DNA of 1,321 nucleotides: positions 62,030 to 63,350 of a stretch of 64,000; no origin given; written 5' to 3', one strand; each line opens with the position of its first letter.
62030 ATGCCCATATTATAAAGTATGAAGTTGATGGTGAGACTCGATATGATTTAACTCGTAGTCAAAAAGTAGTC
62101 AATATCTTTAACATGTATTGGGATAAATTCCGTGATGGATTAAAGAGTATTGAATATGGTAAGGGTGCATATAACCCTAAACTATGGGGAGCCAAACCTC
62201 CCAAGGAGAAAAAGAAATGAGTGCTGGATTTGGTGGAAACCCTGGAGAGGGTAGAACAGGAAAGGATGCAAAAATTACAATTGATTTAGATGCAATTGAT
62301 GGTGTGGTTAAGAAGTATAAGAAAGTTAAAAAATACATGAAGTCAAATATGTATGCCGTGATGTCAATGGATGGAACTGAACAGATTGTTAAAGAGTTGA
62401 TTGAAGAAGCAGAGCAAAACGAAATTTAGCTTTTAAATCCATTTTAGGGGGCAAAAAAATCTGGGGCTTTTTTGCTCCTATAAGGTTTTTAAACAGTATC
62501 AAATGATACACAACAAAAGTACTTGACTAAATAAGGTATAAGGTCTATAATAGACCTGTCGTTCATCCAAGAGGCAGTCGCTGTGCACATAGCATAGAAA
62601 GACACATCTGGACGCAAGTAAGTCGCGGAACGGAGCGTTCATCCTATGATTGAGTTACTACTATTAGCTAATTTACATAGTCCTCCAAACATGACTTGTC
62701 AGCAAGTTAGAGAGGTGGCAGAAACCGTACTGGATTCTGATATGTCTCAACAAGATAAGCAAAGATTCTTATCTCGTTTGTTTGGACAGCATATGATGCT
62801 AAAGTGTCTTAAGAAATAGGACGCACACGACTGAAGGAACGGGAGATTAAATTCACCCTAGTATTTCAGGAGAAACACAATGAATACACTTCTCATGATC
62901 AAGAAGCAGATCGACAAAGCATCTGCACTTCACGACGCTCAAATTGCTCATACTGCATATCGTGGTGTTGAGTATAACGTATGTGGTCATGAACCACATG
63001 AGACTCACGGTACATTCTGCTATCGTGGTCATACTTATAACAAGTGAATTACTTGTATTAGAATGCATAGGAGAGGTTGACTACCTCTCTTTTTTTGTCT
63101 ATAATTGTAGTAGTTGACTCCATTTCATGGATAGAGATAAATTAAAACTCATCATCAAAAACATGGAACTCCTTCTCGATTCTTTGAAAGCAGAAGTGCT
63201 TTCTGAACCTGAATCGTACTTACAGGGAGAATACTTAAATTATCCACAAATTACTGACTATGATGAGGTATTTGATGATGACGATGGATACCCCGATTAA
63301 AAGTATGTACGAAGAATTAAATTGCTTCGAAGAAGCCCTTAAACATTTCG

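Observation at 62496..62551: Canonical NtcA box upstream of the riboswitch-like locus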

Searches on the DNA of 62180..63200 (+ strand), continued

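Call 30: get_annotated_region(hit=H96, flank=500)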
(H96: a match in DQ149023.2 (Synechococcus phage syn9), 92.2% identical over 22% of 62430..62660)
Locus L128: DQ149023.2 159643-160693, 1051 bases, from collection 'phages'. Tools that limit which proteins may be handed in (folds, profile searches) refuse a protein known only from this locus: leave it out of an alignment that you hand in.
description: Synechococcus cyanophage syn9, complete genome.
organism: Synechococcus phage syn9 (NCBI taxid 382359)
taxonomy: Viruses; Duplodnaviria; Heunggongvirae; Uroviricota; Caudoviricetes; Kyanoviridae; Ormenosvirus; Ormenosvirus syn9
host: -; source: -; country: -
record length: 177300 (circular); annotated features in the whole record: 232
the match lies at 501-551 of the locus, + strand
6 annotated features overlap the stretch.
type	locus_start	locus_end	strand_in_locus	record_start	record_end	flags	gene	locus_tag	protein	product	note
CDS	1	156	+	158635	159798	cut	-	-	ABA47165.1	ribonucleotide reductase subunit B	NrdB; 194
CDS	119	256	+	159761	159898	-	-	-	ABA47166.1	gp195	195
CDS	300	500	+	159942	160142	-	-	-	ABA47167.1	gp196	196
CDS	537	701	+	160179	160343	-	-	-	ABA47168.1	gp197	197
CDS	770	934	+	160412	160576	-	-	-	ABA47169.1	gp198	198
CDS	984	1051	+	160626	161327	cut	-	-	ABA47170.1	transaldolase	TalC; 199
